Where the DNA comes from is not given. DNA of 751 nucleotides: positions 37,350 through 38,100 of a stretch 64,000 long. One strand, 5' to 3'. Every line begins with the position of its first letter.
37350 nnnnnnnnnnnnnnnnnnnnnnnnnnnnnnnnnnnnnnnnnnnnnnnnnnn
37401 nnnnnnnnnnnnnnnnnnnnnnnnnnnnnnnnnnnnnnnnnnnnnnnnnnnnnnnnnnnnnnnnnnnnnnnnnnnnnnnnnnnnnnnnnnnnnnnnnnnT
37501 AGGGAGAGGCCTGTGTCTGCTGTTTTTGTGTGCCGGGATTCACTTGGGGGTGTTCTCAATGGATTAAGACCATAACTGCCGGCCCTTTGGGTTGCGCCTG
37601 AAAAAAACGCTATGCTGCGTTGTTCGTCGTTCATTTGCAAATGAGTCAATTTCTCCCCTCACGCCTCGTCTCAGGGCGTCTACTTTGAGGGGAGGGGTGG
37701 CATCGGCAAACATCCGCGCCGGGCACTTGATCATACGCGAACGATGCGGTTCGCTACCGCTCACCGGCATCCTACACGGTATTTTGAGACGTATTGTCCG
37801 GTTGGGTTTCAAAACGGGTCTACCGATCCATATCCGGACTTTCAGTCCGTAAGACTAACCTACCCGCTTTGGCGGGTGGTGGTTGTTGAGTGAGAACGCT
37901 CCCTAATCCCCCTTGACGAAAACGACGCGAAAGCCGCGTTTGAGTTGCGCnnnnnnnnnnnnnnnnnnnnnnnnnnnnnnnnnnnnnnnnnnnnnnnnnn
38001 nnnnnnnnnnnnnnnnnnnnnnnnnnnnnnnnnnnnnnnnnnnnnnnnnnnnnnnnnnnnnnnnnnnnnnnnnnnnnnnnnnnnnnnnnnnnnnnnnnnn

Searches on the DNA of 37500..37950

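Call 16: search_rna_families(source=window, start=37500, end=37950, threshold=evalue, max_evalue=5, show_alignments=2)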
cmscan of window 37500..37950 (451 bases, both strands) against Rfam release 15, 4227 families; matches with E-value up to 5: 2.
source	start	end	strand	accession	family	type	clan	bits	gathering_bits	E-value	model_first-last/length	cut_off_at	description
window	37661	37713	-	RF01173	snoU105B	Gene; snRNA; snoRNA; CD-box;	CL00075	17.3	49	0.56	1-80/80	no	Small nucleolar RNA U105B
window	37814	37882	+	RF01386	isrB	Gene; sRNA;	-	15.8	35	2.1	1-87/87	no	isrB Hfq binding RNA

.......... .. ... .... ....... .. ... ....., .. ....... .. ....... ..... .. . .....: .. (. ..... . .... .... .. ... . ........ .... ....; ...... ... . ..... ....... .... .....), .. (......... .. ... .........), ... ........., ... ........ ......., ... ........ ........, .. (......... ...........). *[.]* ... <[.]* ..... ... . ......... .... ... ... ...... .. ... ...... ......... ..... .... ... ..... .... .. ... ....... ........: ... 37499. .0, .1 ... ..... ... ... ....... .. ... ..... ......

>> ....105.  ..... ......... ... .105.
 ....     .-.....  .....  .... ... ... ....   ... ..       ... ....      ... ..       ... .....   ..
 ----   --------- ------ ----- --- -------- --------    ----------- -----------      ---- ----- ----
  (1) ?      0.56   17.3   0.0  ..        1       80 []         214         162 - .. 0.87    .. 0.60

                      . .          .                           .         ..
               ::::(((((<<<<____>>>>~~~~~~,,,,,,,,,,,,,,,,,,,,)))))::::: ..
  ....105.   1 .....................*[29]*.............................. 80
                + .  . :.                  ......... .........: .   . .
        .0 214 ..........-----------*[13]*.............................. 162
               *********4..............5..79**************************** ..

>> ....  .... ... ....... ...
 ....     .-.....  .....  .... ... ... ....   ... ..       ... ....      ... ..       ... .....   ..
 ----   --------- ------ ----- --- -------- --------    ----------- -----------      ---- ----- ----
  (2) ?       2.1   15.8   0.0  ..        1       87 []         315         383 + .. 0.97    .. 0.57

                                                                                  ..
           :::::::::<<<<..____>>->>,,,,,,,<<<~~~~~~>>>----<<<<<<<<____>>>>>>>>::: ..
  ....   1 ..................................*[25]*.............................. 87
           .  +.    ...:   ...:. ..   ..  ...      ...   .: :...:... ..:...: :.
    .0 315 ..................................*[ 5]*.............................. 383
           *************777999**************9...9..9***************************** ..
